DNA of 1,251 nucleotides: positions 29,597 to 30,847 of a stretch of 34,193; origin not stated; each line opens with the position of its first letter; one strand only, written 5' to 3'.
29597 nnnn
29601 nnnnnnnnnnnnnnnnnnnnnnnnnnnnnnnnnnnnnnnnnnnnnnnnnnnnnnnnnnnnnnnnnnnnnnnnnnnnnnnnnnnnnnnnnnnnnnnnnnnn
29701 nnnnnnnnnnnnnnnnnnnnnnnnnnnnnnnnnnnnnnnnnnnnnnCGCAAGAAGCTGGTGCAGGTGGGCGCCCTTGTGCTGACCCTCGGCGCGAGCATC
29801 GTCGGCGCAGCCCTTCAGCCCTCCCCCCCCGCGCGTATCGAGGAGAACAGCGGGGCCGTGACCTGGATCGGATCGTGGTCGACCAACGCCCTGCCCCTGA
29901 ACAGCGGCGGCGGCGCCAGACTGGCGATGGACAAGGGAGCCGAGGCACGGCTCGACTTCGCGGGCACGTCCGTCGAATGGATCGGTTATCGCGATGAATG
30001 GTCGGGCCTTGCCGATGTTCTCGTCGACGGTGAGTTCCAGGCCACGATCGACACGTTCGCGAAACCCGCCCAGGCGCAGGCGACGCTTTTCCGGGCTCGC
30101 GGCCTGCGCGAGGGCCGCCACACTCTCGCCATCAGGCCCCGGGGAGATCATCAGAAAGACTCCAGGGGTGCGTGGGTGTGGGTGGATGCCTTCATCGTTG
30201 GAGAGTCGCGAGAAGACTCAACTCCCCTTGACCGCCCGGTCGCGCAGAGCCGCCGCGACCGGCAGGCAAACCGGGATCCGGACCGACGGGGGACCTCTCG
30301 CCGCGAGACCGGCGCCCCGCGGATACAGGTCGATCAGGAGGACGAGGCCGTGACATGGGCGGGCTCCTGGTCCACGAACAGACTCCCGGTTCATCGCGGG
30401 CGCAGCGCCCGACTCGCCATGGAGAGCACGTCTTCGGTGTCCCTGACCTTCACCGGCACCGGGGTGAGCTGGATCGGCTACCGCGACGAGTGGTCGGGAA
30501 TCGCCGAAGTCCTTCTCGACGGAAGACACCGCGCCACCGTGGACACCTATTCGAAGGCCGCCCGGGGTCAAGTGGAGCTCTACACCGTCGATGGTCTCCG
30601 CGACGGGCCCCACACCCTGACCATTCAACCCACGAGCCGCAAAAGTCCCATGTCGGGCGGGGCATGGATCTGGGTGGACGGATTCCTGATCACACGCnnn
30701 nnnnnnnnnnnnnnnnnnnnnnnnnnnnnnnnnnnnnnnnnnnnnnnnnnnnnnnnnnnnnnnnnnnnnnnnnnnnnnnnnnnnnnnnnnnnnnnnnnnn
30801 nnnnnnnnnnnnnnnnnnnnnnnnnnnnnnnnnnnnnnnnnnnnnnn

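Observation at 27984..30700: Topologically 'inverted' two-component system: a histidine kinase without TM segments, coupled to a response regulator that runs through a TM-like helix into two CBM-like domains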

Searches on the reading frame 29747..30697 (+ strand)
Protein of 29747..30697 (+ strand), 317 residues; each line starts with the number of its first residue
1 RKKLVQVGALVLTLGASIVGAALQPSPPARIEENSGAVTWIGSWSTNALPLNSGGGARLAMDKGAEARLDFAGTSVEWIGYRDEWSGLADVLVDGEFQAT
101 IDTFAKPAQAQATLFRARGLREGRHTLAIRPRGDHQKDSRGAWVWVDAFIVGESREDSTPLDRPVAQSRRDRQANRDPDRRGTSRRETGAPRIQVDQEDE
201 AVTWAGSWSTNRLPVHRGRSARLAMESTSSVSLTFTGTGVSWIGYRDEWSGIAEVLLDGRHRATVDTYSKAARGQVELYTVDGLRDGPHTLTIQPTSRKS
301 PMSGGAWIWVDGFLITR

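Call 5: find_homologous_proteins(query=window:29747-30697:+, max_evalue=0.001)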
Query window:29747-30697:+ (317 aa): 245 proteins with E <= 0.001 among 8000 candidates; the best 120 are listed.
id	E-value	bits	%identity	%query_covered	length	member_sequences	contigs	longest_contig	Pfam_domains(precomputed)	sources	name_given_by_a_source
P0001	2.2e-206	702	100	100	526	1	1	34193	PF00196.26,PF17996.8,PF08281.19,PF00072.31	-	-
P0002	2.0e-169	581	85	100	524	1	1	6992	PF00196.26,PF17996.8,PF00072.31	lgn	-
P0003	5.7e-168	576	82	100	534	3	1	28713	PF00196.26,PF17996.8,PF00072.31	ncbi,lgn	-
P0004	1.1e-151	522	75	100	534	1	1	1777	PF00196.26,PF17996.8,PF00072.31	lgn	-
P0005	2.8e-146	505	73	100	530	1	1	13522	PF00196.26,PF17996.8,PF00072.31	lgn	-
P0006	9.9e-145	500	73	100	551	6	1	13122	PF00196.26,PF17996.8,PF00072.31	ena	-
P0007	5.2e-108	379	57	98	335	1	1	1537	PF17996.8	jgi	-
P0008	1.6e-107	377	60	91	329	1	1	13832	PF17996.8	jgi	-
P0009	7.4e-106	372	60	92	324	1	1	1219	PF17996.8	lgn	-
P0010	4.7e-105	369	57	98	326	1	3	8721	PF17996.8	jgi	jgi:hypothetical protein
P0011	8.9e-105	368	57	96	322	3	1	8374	PF17996.8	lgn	-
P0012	1.8e-104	367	55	100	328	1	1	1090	PF17996.8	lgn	-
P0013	6.6e-104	365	57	99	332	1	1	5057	PF17996.8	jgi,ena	-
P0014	1.1e-103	365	57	97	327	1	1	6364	-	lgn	-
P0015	8.3e-103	362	56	91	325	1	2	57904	PF17996.8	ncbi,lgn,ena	-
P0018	5.6e-101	356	55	97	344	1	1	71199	PF17996.8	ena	-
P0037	8.2e-92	326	51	91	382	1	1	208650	PF17996.8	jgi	jgi:hypothetical protein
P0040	8.2e-91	322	52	98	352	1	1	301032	PF17996.8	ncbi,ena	-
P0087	2.8e-59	219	39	91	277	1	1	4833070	PF17996.8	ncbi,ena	-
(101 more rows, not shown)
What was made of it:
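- Six clusters come from different assemblies (call 5).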

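Call 10: find_encoding_contigs(protein=P0003, flank=8000, max_places=2)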
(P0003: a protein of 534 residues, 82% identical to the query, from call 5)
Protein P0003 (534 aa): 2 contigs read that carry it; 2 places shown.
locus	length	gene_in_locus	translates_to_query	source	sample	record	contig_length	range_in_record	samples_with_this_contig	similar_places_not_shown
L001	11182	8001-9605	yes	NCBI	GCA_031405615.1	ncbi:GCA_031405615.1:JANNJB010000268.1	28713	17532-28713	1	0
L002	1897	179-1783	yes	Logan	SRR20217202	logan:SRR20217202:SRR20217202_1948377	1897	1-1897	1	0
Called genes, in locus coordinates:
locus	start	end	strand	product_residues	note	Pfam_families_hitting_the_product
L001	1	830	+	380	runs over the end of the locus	PF13480:Acetyltransf_6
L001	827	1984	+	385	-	PF01041:DegT_DnrJ_EryC1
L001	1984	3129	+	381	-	PF13480:Acetyltransf_6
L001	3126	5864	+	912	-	PF13506:Glyco_transf_21 (faint), PF00535:Glycos_transf_2, PF13641:Glyco_tranf_2_3, PF13632:Glyco_trans_2_3 (weak)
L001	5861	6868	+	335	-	PF01135:PCMT, PF01209:Ubie_methyltran, PF13489:Methyltransf_23, PF02353:CMAS (weak), PF08241:Methyltransf_11, PF08242:Methyltransf_12, PF13649:Methyltransf_25, PF13847:Methyltransf_31, +2 more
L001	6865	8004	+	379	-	PF07730:HisKA_3, PF02518:HATPase_c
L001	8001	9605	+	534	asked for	PF00072:Response_reg, PF00196:GerE, PF17996:CE2_N (faint)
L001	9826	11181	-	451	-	?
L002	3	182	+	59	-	?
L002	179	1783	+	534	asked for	PF00072:Response_reg, PF00196:GerE, PF17996:CE2_N (faint)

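Call 11: find_encoding_contigs(protein=P0015, flank=8000, max_places=2)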
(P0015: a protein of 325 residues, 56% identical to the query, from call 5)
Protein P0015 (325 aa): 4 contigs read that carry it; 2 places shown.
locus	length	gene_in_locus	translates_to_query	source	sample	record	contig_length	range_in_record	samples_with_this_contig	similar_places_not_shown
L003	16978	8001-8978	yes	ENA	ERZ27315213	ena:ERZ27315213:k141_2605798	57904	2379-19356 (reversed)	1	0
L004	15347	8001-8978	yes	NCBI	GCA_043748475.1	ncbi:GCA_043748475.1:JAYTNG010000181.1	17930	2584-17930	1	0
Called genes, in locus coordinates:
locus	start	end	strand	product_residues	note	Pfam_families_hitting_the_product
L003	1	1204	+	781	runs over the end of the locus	PF13480:Acetyltransf_6, PF01041:DegT_DnrJ_EryC1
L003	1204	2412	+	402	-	PF13480:Acetyltransf_6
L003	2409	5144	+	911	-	PF00535:Glycos_transf_2, PF13641:Glyco_tranf_2_3, PF13632:Glyco_trans_2_3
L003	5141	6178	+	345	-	PF01135:PCMT (weak), PF01209:Ubie_methyltran (weak), PF13489:Methyltransf_23, PF13847:Methyltransf_31, PF08241:Methyltransf_11, PF08242:Methyltransf_12, PF13649:Methyltransf_25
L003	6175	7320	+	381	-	PF07730:HisKA_3, PF02518:HATPase_c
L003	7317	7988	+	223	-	PF00072:Response_reg, PF00196:GerE, PF08281:Sigma70_r4_2 (weak)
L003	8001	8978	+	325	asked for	PF17996:CE2_N (faint)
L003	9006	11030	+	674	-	PF13946:DUF4214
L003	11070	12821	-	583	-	-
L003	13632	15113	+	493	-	PF00154:RecA_N (faint), PF06745:ATPase, PF13481:AAA_25 (weak), PF23442:DUF7125 (faint), PF03796:DnaB_C (weak), PF13481:AAA_25 (weak), PF06745:ATPase, PF13191:AAA_16 (weak), +1 more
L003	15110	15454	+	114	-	PF07689:KaiB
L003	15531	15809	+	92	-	PF07689:KaiB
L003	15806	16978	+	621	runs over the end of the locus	PF00989:PAS (faint), PF00512:HisKA, PF02518:HATPase_c, PF00072:Response_reg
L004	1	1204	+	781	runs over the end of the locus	PF13480:Acetyltransf_6, PF01041:DegT_DnrJ_EryC1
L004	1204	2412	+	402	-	PF13480:Acetyltransf_6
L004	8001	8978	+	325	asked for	PF17996:CE2_N (faint)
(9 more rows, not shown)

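Call 12: find_encoding_contigs(protein=P0018, flank=8000, max_places=2)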
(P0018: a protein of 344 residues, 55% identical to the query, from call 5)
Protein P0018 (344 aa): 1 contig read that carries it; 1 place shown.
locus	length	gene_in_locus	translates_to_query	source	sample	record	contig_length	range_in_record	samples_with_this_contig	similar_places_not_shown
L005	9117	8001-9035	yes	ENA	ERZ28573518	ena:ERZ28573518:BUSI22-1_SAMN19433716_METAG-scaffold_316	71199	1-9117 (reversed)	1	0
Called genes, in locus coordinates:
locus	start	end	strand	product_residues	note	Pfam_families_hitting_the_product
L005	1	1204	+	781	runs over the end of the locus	PF13480:Acetyltransf_6, PF01041:DegT_DnrJ_EryC1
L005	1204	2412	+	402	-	PF13480:Acetyltransf_6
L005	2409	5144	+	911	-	PF00535:Glycos_transf_2, PF13641:Glyco_tranf_2_3, PF13632:Glyco_trans_2_3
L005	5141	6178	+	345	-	PF01135:PCMT (weak), PF01209:Ubie_methyltran (weak), PF13489:Methyltransf_23, PF13847:Methyltransf_31, PF08241:Methyltransf_11, PF08242:Methyltransf_12, PF13649:Methyltransf_25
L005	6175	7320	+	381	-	PF07730:HisKA_3, PF02518:HATPase_c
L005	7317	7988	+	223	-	PF00072:Response_reg, PF00196:GerE, PF08281:Sigma70_r4_2 (weak)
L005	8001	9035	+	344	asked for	PF17996:CE2_N (faint)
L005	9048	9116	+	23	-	?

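Call 18: find_encoding_contigs(protein=P0087, flank=6000, max_places=1)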
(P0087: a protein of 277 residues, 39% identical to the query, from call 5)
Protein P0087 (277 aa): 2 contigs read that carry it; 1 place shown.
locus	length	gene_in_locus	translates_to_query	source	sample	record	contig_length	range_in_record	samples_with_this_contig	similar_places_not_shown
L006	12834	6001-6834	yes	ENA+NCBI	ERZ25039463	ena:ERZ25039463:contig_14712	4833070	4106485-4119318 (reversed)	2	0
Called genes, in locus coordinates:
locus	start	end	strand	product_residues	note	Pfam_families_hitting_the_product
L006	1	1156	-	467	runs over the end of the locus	PF02397:Bac_transf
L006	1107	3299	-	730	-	PF13807:GNVR, PF01656:CbiA (weak), PF13614:AAA_31 (weak)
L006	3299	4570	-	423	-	-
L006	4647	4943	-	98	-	PF00072:Response_reg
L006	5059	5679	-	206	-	PF02563:Poly_export, PF10531:SLBB, PF22461:SLBB_2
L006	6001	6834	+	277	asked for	PF17996:CE2_N (faint)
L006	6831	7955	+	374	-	PF02350:Epimerase_2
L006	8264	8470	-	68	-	PF11154:DUF2934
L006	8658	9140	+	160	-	PF00188:CAP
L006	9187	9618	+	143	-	PF11897:DUF3417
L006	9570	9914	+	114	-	-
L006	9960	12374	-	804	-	PF12704:MacB_PCD, PF02687:FtsX, PF12704:MacB_PCD, PF02687:FtsX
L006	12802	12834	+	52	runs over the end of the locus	-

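Call 19: find_encoding_contigs(protein=P0040, flank=6000, max_places=1)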
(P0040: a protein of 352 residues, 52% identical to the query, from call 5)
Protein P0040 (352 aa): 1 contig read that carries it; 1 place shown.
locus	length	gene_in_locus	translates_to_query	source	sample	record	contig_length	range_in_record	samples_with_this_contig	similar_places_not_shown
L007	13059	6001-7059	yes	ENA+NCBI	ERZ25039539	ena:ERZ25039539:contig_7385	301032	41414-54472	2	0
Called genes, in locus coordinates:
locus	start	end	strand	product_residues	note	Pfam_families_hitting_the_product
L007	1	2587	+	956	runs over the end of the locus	PF00535:Glycos_transf_2, PF13641:Glyco_tranf_2_3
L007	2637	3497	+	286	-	PF13489:Methyltransf_23, PF05175:MTS (weak), PF01135:PCMT, PF01209:Ubie_methyltran, PF13847:Methyltransf_31, PF08241:Methyltransf_11, PF08242:Methyltransf_12, PF13649:Methyltransf_25, +2 more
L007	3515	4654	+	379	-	PF07730:HisKA_3, PF02518:HATPase_c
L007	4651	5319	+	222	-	PF00072:Response_reg, PF00196:GerE, PF08281:Sigma70_r4_2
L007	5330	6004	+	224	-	-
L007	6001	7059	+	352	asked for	PF17996:CE2_N (faint)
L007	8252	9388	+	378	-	PF03160:Calx-beta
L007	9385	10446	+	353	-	PF03160:Calx-beta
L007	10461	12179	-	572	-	-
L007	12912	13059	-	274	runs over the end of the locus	PF00072:Response_reg, PF01627:Hpt (weak)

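Call 20: find_encoding_contigs(protein=P0037, flank=6000, max_places=1)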
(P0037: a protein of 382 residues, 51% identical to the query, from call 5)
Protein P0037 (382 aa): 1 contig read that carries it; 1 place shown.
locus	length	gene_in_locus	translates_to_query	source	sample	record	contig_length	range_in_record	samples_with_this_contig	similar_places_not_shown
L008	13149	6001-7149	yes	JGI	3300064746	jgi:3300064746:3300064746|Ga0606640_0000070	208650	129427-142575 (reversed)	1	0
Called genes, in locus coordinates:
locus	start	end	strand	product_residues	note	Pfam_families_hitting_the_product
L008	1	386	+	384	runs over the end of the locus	PF13480:Acetyltransf_6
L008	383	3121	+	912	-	PF00535:Glycos_transf_2, PF13641:Glyco_tranf_2_3, PF13632:Glyco_trans_2_3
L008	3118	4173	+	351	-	PF01135:PCMT (weak), PF01209:Ubie_methyltran, PF13489:Methyltransf_23, PF13847:Methyltransf_31, PF08241:Methyltransf_11, PF08242:Methyltransf_12, PF13649:Methyltransf_25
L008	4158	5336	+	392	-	PF07730:HisKA_3, PF02518:HATPase_c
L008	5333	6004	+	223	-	PF00072:Response_reg, PF00196:GerE, PF08281:Sigma70_r4_2 (faint)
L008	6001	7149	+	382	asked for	PF17996:CE2_N (faint)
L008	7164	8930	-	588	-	-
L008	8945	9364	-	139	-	-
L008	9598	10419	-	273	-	PF00072:Response_reg, PF01627:Hpt (weak)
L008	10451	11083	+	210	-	PF00072:Response_reg, PF00196:GerE, PF08281:Sigma70_r4_2 (weak)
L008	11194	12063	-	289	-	PF04307:YdjM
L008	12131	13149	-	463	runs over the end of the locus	PF00206:Lyase_1, PF10415:FumaraseC_C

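Call 22: find_encoding_contigs(protein=P0006, flank=8000, max_places=1)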
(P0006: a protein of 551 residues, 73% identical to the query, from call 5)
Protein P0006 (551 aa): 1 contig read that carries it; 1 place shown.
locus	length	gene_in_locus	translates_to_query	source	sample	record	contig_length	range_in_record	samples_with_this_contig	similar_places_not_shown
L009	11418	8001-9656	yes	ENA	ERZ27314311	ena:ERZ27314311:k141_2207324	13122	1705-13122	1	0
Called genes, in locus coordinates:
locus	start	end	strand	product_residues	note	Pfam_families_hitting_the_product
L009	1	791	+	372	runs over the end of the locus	PF13480:Acetyltransf_6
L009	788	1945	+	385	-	PF01041:DegT_DnrJ_EryC1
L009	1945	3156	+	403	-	PF13480:Acetyltransf_6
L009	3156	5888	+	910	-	PF00535:Glycos_transf_2, PF13641:Glyco_tranf_2_3, PF13632:Glyco_trans_2_3 (weak)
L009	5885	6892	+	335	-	PF01135:PCMT, PF01209:Ubie_methyltran, PF13489:Methyltransf_23, PF02353:CMAS (weak), PF08241:Methyltransf_11, PF08242:Methyltransf_12, PF13649:Methyltransf_25, PF13847:Methyltransf_31, +1 more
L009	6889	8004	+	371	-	PF07730:HisKA_3, PF02518:HATPase_c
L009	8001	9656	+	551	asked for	PF00072:Response_reg, PF00196:GerE, PF17996:CE2_N (faint)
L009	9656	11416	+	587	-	?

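Call 23: find_encoding_contigs(protein=P0005, flank=8000, max_places=1)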
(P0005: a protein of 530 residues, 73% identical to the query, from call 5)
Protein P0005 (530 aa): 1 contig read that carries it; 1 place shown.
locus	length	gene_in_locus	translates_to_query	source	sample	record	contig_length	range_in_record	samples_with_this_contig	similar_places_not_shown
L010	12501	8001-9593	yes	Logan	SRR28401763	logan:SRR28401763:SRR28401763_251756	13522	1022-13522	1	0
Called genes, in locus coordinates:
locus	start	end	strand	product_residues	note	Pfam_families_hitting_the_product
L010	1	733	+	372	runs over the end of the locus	PF13480:Acetyltransf_6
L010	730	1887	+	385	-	PF01041:DegT_DnrJ_EryC1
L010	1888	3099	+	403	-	PF13480:Acetyltransf_6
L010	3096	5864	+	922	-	PF00535:Glycos_transf_2, PF13641:Glyco_tranf_2_3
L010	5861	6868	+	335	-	PF01135:PCMT, PF01209:Ubie_methyltran, PF13489:Methyltransf_23, PF02353:CMAS (weak), PF08241:Methyltransf_11, PF08242:Methyltransf_12, PF13649:Methyltransf_25, PF13847:Methyltransf_31, +2 more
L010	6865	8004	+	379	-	PF07730:HisKA_3, PF02518:HATPase_c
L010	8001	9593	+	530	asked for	PF00072:Response_reg, PF00196:GerE, PF17996:CE2_N (faint)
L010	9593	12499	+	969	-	?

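Call 24: find_encoding_contigs(protein=P0008, flank=8000, max_places=1)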
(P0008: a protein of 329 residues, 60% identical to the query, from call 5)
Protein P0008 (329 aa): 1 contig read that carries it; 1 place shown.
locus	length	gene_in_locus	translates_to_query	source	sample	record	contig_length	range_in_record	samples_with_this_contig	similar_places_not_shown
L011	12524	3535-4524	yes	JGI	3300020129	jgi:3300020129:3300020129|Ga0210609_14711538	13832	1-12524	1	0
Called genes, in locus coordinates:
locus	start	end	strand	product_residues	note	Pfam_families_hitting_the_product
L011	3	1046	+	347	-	?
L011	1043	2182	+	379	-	PF07730:HisKA_3, PF02518:HATPase_c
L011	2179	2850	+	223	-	PF00072:Response_reg, PF00196:GerE, PF08281:Sigma70_r4_2 (faint)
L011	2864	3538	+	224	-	-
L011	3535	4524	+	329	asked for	PF17996:CE2_N (faint)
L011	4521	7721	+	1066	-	PF03160:Calx-beta, PF01839:FG-GAP (faint), PF13517:FG-GAP_3 (weak)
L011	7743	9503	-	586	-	-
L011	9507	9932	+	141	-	-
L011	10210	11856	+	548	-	PF07689:KaiB, PF00512:HisKA, PF02518:HATPase_c, PF00072:Response_reg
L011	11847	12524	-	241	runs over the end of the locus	PF00072:Response_reg, PF01627:Hpt (weak)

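Call 43: predict_structure(alignment_id=A3)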
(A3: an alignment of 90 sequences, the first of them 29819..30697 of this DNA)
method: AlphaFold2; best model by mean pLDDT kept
length: 293 residues; sequences in the alignment: 90
mean_pLDDT: 89.6   pTM: 0.53
mean pLDDT of the five models: 89.6, 89.4, 89.2, 88.6, 87.9
residues with pLDDT >= 90: 232; 70-90: 24; 50-70: 10; < 50: 27
segments of 3 or more residues with pLDDT < 50: 134-152, 156-163
pLDDT, mean of each block of 10 residues (from residue 1): 86 97 90 95 97 97 97 96 95 92 98 96 92 49 44 48 72 97 93 90 98 97 97 98 94 96 98 97 97 94
secondary structure, 60 per line:
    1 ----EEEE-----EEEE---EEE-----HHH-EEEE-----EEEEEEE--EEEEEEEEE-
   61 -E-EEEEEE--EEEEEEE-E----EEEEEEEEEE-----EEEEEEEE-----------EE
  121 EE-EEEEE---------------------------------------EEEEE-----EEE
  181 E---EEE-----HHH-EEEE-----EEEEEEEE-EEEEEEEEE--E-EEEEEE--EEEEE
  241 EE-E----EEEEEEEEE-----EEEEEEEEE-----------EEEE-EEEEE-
elements in order: E5-8 E14-17 E21-23 E33-36 E42-48 E51-59 E64-69 E72-78 E85-94 E100-107 E119-122 E124-128 E168-172 E178-181 E185-187 E197-200 E206-213 E215-223 E228-233 E236-242 E249-257 E263-271 E283-286 E288-292
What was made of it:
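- On CBM-like / CE2_N beta-sandwich module: AF2 mean pLDDT 89.6 (call 43).
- Checked: AlphaFold2 models two all-beta sandwiches at mean pLDDT 89.6, with a disordered linker (call 43).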
